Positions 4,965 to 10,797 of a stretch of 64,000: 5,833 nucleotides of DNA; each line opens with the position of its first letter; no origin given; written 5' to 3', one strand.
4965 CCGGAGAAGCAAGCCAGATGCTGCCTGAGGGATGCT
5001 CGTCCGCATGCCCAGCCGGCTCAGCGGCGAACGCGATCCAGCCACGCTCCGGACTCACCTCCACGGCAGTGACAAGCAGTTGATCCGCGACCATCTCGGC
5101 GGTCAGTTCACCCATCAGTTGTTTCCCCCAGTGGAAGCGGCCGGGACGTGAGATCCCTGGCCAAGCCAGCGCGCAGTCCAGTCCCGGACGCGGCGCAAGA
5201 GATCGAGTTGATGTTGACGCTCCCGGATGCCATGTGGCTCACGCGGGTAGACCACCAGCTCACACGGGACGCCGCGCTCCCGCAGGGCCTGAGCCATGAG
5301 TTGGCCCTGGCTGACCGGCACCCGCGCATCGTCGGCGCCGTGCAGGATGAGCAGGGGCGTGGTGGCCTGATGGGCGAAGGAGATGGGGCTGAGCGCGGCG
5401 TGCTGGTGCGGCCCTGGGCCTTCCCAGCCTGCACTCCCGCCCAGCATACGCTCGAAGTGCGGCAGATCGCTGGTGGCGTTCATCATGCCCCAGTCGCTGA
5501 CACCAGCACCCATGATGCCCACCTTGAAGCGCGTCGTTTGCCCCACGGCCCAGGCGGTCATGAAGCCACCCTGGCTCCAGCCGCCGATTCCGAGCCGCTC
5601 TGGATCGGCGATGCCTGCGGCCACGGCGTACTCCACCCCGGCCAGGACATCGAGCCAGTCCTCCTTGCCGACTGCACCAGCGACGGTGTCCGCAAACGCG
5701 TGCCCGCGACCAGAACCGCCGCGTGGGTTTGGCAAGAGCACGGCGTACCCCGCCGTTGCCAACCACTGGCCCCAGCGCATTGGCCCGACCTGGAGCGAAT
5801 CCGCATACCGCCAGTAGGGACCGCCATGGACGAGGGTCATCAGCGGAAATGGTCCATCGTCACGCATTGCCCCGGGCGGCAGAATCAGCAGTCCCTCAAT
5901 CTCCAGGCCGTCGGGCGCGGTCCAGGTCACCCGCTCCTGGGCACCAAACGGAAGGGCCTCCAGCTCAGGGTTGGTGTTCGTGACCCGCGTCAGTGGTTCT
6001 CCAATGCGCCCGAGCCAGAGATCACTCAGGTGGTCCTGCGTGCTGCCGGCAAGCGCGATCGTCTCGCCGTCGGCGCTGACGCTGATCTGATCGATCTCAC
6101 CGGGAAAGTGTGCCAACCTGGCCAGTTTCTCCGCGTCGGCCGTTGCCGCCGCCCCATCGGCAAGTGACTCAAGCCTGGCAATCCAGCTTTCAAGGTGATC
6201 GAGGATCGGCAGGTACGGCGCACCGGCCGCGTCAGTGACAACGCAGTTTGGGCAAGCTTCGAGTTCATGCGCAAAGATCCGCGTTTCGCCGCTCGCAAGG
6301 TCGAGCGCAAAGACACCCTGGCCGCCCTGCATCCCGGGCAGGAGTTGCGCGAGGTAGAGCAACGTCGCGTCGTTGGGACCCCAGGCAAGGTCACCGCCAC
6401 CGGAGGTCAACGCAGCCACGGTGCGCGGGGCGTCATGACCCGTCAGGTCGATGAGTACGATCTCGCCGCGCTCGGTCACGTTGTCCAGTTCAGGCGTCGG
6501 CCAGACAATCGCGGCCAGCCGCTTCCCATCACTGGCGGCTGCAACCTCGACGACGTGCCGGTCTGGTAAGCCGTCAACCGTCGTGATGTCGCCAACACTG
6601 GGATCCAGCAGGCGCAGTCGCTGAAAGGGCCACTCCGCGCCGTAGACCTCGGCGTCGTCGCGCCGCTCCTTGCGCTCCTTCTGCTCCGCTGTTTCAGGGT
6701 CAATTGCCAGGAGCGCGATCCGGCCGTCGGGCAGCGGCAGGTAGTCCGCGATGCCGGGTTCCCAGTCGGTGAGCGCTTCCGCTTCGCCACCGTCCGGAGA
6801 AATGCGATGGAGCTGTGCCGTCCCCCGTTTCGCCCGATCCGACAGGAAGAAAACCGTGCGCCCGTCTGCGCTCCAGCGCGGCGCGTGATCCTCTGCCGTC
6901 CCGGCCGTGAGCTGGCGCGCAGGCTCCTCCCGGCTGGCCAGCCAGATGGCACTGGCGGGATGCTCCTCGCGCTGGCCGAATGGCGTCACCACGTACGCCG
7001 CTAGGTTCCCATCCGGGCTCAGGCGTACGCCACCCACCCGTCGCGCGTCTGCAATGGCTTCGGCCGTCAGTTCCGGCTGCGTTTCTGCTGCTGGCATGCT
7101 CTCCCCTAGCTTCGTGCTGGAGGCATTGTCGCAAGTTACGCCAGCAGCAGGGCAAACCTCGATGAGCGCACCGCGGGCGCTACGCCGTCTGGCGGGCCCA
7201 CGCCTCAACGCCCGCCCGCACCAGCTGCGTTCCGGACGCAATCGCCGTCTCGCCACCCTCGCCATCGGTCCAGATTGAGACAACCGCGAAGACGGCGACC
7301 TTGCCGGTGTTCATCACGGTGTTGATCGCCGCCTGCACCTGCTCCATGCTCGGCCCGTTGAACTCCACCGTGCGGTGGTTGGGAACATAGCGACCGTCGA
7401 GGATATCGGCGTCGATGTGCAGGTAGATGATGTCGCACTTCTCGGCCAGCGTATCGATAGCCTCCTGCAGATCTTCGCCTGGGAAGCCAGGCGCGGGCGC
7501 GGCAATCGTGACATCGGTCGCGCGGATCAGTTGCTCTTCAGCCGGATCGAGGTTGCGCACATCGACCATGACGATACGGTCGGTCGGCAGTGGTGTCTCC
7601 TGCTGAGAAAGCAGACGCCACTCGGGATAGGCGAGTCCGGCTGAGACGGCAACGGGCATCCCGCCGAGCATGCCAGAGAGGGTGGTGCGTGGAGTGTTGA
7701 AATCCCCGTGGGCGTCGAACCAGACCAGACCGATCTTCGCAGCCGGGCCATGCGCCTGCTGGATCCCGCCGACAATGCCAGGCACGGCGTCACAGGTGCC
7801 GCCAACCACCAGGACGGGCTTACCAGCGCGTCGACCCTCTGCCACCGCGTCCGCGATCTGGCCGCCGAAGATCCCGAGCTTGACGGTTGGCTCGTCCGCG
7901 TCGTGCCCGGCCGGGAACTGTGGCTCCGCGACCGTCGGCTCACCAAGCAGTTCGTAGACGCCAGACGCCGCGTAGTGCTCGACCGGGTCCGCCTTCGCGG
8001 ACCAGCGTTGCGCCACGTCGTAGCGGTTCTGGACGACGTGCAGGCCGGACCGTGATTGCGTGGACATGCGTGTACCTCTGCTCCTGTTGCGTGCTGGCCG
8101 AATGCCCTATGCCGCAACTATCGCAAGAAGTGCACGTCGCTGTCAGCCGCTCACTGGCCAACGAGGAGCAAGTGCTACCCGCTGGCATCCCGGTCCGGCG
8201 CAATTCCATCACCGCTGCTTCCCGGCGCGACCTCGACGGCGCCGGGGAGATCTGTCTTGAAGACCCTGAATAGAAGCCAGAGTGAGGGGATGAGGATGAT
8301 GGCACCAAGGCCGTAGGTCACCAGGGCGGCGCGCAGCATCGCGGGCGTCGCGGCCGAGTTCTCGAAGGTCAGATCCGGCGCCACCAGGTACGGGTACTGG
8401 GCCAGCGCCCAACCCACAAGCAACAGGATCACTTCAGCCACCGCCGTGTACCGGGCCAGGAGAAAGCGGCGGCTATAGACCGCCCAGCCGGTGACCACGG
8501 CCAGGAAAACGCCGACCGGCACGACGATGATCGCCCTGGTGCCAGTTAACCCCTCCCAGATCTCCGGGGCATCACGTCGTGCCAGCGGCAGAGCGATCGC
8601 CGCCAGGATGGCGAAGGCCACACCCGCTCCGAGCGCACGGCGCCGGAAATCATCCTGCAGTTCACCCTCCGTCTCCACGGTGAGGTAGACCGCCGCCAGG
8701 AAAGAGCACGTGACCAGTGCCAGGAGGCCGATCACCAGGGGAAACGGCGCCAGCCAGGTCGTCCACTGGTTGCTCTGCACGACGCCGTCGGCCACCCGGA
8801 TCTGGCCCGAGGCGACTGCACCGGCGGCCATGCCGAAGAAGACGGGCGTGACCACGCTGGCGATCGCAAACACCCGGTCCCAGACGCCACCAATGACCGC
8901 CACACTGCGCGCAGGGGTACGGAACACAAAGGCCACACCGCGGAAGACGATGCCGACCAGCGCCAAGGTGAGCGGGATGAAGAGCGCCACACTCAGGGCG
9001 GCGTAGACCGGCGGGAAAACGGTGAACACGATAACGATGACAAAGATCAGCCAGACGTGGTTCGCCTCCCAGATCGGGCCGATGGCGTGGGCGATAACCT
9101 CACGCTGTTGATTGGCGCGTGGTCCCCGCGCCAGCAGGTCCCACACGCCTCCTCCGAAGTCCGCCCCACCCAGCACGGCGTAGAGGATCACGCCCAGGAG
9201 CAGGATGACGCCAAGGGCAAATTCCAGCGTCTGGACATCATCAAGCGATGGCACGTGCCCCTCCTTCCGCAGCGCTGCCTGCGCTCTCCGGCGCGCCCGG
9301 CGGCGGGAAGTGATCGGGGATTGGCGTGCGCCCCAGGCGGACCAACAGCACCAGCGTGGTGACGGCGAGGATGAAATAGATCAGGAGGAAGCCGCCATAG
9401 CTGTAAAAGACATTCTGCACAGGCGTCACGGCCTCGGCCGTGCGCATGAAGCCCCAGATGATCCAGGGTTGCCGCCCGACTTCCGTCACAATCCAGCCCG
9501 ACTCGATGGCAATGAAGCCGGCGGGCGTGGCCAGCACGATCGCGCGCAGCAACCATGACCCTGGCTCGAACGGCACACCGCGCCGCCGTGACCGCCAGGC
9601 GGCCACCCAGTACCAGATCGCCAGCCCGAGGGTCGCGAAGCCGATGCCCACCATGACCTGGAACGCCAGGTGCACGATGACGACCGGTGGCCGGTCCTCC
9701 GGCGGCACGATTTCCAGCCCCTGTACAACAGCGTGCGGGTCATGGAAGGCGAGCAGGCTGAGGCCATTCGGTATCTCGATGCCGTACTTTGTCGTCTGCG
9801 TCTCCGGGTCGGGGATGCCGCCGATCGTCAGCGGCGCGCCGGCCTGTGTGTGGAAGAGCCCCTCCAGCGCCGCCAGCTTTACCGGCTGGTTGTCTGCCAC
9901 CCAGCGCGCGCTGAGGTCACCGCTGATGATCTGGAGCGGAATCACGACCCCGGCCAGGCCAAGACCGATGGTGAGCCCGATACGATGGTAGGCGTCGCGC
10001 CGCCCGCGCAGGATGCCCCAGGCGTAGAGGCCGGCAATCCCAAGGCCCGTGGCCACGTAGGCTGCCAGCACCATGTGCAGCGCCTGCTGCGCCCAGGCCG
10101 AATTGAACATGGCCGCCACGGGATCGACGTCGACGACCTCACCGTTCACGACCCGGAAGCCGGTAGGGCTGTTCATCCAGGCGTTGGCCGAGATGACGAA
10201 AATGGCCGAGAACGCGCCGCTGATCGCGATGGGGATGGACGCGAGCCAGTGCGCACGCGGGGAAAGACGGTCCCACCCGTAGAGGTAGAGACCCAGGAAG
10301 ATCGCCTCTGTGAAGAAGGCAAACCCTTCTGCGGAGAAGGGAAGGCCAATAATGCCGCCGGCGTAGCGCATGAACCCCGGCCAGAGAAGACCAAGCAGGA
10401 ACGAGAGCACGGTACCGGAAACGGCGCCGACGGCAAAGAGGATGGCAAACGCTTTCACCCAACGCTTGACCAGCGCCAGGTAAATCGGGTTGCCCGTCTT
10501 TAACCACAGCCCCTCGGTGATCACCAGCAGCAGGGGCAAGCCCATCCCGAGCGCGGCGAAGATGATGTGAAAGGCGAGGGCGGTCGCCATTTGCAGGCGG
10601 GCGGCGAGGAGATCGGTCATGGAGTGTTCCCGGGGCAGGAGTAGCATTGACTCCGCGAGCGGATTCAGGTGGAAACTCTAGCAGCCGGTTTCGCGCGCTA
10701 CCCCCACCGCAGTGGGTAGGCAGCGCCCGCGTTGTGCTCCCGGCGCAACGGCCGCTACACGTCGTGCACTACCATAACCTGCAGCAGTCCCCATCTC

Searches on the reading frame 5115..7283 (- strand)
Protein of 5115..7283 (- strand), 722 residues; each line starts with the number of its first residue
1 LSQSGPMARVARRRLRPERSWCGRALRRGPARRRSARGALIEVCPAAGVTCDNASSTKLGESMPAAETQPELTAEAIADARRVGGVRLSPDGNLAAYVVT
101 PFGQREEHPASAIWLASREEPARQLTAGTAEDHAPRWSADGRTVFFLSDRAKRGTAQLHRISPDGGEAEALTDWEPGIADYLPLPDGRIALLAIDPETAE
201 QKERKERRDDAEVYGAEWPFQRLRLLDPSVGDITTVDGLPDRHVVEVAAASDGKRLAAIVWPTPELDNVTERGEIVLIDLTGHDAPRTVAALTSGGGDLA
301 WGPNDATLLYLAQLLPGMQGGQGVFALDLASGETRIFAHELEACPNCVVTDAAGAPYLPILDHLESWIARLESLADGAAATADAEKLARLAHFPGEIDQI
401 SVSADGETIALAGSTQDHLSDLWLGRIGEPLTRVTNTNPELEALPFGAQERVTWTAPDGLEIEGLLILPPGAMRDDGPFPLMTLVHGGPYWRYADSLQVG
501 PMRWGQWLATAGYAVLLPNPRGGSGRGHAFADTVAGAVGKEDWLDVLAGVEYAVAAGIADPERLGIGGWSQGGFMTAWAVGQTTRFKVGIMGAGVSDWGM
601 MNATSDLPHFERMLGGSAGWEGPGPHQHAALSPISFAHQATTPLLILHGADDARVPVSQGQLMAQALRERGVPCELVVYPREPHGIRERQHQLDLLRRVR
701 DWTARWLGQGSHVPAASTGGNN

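Call 66: search_protein_families(library=pfam, proteins=[window:5115-7283:-], max_evalue=0.0001)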
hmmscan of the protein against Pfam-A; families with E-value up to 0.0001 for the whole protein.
window:5115-7283:- (722 aa): 4 families
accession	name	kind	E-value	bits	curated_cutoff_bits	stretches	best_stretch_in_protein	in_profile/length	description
PF00326.27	Peptidase_S9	-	5.6e-52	176.8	22.6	1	506-709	8-212/213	Prolyl oligopeptidase family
PF07676.18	PD40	-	6e-13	48.8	20.9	1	123-158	2-36/38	WD40-like Beta Propeller Repeat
PF01738.24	DLH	-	1.5e-08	35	21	1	505-692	34-194/217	Dienelactone hydrolase family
PF20434.5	BD-FAE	-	5.3e-08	33.1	26.8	1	477-667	11-215/215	BD-FAE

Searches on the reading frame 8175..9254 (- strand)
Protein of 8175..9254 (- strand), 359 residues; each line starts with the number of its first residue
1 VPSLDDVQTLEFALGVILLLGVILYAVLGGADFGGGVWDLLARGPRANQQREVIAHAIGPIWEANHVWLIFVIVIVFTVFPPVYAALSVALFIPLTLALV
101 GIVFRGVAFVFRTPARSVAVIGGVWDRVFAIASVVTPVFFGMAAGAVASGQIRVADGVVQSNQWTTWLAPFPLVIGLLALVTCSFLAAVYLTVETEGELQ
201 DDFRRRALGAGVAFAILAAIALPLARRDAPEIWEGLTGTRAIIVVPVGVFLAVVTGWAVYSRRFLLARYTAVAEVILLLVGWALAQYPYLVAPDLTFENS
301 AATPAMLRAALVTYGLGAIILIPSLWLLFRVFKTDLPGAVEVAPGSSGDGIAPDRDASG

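Call 66: search_protein_families(library=pfam, proteins=[window:8175-9254:-], max_evalue=0.0001)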
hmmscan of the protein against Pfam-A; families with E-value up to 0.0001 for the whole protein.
window:8175-9254:- (359 aa): 1 family
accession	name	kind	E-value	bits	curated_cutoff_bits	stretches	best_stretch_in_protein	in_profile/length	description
PF02322.20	Cyt_bd_oxida_II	-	1.6e-71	241.6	35.6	1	13-332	4-302/302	Cytochrome bd terminal oxidase subunit II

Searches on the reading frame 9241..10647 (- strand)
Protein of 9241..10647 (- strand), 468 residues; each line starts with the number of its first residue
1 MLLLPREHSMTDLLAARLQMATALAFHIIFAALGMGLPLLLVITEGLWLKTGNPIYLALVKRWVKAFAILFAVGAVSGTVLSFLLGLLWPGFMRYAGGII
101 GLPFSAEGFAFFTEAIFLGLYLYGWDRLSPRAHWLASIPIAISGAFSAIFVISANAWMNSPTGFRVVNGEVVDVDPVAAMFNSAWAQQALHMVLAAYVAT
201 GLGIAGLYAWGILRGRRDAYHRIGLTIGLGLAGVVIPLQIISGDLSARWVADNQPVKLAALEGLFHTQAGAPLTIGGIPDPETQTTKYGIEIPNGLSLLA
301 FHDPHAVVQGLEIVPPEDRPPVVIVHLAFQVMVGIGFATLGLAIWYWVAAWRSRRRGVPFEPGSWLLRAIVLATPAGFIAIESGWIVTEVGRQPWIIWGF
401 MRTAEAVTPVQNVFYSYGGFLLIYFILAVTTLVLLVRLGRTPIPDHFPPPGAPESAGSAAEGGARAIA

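Call 66: search_protein_families(library=pfam, proteins=[window:9241-10647:-], max_evalue=0.0001)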
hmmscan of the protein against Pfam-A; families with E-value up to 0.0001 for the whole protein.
window:9241-10647:- (468 aa): 1 family
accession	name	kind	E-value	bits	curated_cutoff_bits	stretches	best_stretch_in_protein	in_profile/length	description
PF01654.22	Cyt_bd_oxida_I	-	6.3e-148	493.2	26.2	1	16-439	2-414/418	Cytochrome bd terminal oxidase subunit I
